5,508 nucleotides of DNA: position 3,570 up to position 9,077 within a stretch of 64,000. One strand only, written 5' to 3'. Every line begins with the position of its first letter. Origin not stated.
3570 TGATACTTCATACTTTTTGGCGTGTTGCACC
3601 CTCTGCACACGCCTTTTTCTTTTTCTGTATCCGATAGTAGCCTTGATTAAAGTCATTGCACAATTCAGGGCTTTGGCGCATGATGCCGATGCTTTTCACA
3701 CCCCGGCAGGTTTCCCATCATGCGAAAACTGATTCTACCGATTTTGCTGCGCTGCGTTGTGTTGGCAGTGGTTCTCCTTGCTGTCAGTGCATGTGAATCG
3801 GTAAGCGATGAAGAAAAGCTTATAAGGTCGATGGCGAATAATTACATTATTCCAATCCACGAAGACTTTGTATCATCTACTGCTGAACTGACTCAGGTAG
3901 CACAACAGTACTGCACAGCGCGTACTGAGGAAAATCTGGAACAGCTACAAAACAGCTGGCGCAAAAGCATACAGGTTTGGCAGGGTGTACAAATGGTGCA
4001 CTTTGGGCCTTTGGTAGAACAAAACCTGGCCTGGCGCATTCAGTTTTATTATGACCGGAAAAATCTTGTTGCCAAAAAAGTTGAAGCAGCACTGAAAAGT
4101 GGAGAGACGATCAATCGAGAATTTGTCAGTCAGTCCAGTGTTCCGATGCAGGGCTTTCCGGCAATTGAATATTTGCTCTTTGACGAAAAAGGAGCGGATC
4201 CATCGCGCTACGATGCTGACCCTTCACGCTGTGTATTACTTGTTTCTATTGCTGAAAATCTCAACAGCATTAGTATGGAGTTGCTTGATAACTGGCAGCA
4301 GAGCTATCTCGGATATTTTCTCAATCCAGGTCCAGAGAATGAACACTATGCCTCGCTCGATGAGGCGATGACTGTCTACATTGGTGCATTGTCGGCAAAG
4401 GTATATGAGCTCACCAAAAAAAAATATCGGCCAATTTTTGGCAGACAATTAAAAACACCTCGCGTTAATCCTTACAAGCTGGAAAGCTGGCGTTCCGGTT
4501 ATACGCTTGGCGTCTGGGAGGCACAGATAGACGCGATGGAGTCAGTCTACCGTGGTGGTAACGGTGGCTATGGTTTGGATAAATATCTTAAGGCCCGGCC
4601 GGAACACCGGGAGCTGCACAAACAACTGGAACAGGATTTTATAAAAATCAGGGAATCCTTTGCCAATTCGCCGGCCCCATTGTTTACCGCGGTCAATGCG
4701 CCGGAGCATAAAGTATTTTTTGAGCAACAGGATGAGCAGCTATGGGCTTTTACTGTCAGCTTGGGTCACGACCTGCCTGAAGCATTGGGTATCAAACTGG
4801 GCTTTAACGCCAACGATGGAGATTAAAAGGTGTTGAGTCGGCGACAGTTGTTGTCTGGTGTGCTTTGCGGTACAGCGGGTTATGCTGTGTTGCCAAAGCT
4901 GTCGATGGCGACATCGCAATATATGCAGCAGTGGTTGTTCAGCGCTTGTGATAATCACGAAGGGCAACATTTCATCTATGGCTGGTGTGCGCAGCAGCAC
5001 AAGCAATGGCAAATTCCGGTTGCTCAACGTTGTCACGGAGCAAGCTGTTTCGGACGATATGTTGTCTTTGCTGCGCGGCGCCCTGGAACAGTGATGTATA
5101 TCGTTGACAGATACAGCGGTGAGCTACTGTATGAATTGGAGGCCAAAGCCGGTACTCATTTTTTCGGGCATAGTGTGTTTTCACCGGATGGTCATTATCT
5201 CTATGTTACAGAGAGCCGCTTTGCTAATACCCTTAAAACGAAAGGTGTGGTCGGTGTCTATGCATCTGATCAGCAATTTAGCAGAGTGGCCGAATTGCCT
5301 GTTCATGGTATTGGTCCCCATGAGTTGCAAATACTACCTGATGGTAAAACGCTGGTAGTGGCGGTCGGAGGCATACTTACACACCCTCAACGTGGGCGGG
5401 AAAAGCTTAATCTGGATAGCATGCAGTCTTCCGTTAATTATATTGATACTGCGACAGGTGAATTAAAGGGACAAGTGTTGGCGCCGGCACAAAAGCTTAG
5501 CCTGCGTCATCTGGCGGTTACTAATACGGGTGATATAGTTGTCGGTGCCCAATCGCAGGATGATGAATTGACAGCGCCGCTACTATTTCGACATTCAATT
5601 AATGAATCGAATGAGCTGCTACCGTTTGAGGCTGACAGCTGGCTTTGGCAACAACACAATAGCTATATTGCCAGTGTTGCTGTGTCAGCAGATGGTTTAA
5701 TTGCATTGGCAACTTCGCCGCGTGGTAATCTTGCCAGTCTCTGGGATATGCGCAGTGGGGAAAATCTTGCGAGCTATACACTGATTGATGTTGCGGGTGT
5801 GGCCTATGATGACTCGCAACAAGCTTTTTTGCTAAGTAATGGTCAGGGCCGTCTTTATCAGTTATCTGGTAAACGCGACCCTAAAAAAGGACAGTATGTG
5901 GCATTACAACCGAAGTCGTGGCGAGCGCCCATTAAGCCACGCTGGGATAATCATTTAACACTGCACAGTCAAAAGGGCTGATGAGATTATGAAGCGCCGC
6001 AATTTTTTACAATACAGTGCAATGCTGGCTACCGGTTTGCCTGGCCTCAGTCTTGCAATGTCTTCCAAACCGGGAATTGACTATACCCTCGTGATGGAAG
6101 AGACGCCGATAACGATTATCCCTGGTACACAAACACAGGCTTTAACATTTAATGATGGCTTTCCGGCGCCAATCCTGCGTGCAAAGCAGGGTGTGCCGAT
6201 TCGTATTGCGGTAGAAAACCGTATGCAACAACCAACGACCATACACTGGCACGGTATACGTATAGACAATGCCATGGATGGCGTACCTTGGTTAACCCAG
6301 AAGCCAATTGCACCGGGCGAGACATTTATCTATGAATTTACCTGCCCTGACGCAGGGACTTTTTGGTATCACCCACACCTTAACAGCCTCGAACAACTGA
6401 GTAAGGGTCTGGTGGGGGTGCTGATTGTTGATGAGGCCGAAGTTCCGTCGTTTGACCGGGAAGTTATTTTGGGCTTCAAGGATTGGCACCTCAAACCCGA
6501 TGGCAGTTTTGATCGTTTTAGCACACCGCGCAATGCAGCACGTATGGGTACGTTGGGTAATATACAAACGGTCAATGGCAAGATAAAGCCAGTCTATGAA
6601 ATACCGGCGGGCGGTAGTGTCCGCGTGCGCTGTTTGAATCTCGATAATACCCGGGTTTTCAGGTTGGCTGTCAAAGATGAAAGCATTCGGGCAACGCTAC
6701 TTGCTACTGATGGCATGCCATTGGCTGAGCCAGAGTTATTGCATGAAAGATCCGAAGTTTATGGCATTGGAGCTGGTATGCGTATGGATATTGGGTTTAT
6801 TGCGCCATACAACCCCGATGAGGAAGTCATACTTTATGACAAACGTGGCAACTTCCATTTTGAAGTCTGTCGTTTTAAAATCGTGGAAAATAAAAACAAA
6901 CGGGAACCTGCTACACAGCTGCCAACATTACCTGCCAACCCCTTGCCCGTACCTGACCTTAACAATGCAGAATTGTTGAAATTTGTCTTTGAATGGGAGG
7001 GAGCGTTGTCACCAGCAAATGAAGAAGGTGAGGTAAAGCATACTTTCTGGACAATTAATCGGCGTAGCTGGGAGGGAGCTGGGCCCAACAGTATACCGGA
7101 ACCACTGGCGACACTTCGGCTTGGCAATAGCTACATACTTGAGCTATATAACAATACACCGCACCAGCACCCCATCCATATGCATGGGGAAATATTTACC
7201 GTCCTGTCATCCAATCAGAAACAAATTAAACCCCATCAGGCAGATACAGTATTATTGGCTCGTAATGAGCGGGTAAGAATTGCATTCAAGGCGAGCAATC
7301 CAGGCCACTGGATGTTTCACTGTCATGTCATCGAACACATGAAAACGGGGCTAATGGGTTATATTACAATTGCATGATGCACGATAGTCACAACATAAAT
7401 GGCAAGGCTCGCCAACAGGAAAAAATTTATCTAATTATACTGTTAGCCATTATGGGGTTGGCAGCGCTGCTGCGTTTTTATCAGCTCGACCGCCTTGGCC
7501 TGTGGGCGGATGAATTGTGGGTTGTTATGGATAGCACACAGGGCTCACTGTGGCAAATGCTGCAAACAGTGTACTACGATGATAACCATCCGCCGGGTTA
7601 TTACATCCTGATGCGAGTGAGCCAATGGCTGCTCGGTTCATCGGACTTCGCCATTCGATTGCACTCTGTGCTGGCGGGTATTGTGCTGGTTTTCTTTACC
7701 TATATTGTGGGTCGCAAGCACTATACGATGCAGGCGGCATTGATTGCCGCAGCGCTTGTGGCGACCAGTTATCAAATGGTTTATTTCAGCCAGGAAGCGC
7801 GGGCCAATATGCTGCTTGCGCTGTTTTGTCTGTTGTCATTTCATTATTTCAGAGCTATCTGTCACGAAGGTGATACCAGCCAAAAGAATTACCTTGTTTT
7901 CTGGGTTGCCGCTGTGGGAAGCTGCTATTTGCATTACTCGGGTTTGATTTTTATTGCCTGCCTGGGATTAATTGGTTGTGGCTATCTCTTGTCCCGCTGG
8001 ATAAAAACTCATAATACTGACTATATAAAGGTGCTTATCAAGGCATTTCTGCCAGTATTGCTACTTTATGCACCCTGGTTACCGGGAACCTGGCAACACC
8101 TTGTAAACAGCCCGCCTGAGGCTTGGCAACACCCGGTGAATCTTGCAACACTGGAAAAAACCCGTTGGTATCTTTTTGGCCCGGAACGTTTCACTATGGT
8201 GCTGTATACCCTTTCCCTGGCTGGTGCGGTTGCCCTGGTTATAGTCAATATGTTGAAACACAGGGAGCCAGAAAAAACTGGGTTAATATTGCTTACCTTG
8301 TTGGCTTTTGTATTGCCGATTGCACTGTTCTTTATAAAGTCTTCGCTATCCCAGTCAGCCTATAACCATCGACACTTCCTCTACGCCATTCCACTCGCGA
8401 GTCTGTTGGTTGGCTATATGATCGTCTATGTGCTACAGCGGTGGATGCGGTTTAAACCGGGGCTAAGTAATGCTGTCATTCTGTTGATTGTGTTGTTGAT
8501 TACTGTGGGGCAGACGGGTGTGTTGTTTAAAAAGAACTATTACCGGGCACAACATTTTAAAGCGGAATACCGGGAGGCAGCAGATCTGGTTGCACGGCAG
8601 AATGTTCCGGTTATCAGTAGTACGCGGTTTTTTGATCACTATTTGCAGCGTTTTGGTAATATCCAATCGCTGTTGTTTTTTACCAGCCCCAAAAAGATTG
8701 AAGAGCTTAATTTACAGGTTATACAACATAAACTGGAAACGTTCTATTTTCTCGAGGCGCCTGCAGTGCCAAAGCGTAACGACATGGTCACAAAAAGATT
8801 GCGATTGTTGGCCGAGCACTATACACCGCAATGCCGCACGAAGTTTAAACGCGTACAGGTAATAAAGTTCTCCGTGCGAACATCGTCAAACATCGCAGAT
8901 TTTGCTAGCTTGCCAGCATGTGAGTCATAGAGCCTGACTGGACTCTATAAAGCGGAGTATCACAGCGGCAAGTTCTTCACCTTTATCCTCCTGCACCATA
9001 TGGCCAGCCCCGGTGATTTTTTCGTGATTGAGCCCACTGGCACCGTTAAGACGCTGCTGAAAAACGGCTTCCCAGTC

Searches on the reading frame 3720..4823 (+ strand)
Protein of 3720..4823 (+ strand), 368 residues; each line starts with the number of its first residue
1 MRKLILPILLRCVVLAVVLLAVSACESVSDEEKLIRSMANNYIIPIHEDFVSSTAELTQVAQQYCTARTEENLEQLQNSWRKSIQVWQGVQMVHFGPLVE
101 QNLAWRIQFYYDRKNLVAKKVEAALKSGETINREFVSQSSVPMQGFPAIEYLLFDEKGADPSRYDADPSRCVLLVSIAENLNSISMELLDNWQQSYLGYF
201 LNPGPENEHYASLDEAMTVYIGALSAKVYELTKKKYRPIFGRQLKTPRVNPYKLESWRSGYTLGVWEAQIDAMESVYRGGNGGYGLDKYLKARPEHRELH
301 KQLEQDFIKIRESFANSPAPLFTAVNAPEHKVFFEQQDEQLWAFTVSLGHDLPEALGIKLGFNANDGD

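Call 9: find_encoding_contigs(protein=window:3720-4823:+, flank=4000, max_places=8)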
Protein window:3720-4823:+ (368 aa): no gene with exactly this product is on record in the collection.

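Call 10: find_related_loci(query=window:3720-4823:+, collection=genome_contigs, flank=4000)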
Query window:3720-4823:+ (368 aa) in genome_contigs; peptide patterns used: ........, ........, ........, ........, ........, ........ (x = any residue, [..] = any of these).
40 stretches matched a pattern, but none encodes a relative of the query by tblastn (E <= 1e-3).
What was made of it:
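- Tried and rejected: A genome_contigs scan with the adjacent imelysin protein (call 10).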

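Call 12: search_protein_families(library=pfam, proteins=[window:3720-4823:+], max_evalue=0.01)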
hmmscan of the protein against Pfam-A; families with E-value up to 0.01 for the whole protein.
window:3720-4823:+ (368 aa): 1 family
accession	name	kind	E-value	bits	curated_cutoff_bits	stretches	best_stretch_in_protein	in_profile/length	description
PF09375.15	Peptidase_M75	-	2.2e-44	152.6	23.5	1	43-332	1-272/288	Imelysin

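Call 17: find_homologous_proteins(query=window:3720-4823:+, max_evalue=1e-20)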
Query window:3720-4823:+ (368 aa): 28 proteins with E <= 1e-20 among 3900 candidates.
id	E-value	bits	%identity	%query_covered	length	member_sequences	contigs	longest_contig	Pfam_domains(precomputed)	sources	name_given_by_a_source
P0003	3.4e-247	837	100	100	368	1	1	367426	PF09375.16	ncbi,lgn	-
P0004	2.1e-95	338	45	93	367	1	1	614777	PF09375.16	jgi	-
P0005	5.3e-60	221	35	98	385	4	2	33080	PF09375.16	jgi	-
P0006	4.0e-48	182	33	97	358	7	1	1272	PF09375.16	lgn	-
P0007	4.8e-48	182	33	93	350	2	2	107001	PF09375.16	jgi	-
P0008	6.3e-48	182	32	99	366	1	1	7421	PF09375.16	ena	-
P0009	1.7e-47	180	32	96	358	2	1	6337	PF09375.16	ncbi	-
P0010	8.6e-47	178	30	98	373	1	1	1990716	PF09375.16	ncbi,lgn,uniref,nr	ncbi:hypothetical protein SIN8267_00437 [Sinobacterium norvegicum]|uniref:Imelysin-like domain-conta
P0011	2.1e-44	170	29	95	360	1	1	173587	PF09375.16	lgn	-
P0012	9.5e-35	138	30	94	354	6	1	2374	PF09375.16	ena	-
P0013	2.9e-32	130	28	98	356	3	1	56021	PF09375.16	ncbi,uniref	ncbi:imelysin family protein [Pseudomonas sp. F1_0610]|uniref:imelysin family protein n=1 Tax=Pseudo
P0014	3.1e-29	120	27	95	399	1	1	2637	PF09375.16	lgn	-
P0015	4.2e-28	117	29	85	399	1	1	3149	PF09375.16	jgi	jgi:predicted lipoprotein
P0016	1.0e-27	115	27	95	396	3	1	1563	PF09375.16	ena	-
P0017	2.4e-27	114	30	99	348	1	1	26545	PF09375.16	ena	-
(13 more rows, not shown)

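Call 18: find_encoding_contigs(protein=P0004, flank=6000, max_places=4)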
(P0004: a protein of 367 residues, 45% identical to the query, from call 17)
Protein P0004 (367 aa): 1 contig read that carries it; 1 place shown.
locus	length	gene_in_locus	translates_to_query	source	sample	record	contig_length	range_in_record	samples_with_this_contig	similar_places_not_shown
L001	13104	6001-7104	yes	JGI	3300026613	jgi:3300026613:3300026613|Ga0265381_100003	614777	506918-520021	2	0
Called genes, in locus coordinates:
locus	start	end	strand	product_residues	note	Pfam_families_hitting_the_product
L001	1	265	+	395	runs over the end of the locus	-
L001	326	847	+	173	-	PF04205:FMN_bind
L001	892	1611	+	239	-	PF03929:PepSY_TM, PF16357:PepSY_TM_like_2 (faint)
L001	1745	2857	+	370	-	PF13609:Porin_4 (faint)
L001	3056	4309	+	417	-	PF09375:Peptidase_M75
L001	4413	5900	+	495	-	PF06537:DHOR, PF00034:Cytochrom_C (faint)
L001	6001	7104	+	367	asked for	PF09375:Peptidase_M75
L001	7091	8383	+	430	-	PF07433:DUF1513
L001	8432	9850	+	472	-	PF00394:Cu-oxidase (faint), PF07732:Cu-oxidase_3, PF07731:Cu-oxidase_2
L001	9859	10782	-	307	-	PF00135:COesterase, PF20434:BD-FAE, PF07859:Abhydrolase_3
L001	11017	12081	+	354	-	PF00296:Bac_luciferase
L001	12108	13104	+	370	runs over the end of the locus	PF08240:ADH_N, PF16912:Glu_dehyd_C (weak), PF00107:ADH_zinc_N, PF13602:ADH_zinc_N_2 (weak)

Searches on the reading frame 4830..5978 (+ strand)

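Call 12: search_protein_families(library=pfam, proteins=[window:4830-5978:+], max_evalue=0.01)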
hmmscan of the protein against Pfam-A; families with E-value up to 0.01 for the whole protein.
window:4830-5978:+ (383 aa): 4 families
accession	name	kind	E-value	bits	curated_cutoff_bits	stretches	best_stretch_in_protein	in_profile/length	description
PF07433.17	DUF1513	-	7e-86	288.5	27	1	62-377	1-302/304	Protein of unknown function (DUF1513)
PF24814.1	WD40_Prp19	-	6.3e-05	22.6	320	1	274-347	174-249/281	Prp19 WD40 domain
PF10282.15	Lactonase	-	0.00073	19.3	21.7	0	117-178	251-308/344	Lactonase, 7-bladed beta-propeller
PF25174.1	Beta-prop_THOC3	-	0.0017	17.8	305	0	272-318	166-211/272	THOC3 beta-propeller domain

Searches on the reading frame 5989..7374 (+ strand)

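Call 12: search_protein_families(library=pfam, proteins=[window:5989-7374:+], max_evalue=0.01)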
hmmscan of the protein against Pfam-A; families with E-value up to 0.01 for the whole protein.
window:5989-7374:+ (462 aa): 4 families
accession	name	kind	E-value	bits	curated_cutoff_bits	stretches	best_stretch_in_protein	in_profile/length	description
PF07732.21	Cu-oxidase_3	-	1.5e-38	131.9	21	2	37-150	3-117/119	Multicopper oxidase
PF07731.20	Cu-oxidase_2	-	1.8e-32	112.4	20.4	2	353-459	21-131/137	Multicopper oxidase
PF13473.12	Cupredoxin_1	-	4.7e-05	23.8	27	0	47-128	20-91/104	Cupredoxin-like domain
PF00394.28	Cu-oxidase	-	0.0024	18.5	21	0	355-454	40-146/157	Multicopper oxidase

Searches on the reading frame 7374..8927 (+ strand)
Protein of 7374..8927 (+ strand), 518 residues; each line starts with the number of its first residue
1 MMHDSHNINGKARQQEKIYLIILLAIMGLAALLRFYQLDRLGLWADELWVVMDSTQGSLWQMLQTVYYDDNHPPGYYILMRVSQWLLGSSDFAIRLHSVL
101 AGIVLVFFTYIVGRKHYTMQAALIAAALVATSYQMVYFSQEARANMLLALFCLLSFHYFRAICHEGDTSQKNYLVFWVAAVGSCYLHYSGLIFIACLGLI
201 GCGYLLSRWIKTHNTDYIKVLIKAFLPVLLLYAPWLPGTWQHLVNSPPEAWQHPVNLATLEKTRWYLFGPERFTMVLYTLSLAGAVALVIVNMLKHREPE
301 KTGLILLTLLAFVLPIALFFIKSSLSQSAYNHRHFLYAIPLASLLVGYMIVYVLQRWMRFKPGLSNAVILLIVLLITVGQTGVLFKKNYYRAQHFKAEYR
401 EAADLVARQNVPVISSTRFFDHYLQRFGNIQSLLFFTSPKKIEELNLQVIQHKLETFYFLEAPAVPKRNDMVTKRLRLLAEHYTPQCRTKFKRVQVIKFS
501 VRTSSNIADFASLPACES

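Call 12: search_protein_families(library=pfam, proteins=[window:7374-8927:+], max_evalue=0.01)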
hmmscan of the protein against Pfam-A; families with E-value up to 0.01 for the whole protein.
window:7374-8927:+ (518 aa): 2 families
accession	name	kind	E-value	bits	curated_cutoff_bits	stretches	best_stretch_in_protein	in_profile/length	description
PF13231.12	PMT_2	-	8.5e-13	49.3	26.1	1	71-235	1-157/160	Dolichyl-phosphate-mannose-protein mannosyltransferase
PF02366.24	PMT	-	1.6e-06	28.3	22.7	1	71-220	61-222/245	Dolichyl-phosphate-mannose-protein mannosyltransferase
